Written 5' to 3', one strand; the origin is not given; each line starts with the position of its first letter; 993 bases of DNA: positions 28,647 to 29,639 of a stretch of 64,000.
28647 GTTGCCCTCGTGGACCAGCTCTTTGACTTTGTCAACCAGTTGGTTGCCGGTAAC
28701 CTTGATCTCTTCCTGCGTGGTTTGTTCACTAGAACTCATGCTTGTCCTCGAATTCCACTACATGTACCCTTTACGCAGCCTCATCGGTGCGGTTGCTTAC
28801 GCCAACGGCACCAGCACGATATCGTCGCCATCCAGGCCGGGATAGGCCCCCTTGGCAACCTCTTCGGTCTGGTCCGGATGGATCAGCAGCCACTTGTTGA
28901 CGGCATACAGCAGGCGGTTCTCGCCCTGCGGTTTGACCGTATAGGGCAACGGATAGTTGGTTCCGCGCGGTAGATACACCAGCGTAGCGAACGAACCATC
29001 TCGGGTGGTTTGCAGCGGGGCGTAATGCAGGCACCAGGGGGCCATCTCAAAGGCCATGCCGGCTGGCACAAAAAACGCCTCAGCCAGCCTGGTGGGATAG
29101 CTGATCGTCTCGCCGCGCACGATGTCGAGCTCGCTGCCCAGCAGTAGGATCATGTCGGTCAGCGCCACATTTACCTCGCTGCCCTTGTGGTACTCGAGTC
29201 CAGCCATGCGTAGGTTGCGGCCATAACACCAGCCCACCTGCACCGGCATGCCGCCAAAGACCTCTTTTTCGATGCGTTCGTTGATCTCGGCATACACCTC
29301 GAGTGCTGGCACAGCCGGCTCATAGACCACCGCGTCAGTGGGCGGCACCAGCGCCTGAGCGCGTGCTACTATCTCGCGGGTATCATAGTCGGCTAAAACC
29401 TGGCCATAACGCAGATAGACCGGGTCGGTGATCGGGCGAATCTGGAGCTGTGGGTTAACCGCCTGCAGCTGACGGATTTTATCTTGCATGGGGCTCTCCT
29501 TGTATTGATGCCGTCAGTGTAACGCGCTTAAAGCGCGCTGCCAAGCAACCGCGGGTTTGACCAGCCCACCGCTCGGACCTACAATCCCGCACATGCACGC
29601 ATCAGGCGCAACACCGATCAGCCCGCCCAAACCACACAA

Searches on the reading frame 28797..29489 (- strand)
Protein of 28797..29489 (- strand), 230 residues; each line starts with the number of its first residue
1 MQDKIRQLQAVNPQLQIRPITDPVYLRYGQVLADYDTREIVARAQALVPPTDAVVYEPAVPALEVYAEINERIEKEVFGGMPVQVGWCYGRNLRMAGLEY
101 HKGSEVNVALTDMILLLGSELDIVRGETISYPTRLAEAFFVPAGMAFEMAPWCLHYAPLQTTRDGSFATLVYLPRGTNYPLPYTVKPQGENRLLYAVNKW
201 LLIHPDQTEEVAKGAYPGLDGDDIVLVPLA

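Call 55: search_protein_families(library=pfam, proteins=[window:28797-29489:-], max_evalue=0.001)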
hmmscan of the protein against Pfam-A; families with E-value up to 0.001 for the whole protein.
window:28797-29489:- (230 aa): 1 family
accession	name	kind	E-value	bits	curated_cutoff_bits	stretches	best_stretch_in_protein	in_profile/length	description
PF16161.11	DUF4867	-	1.8e-61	207.6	28.7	1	17-224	1-201/201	Domain of unknown function (DUF4867)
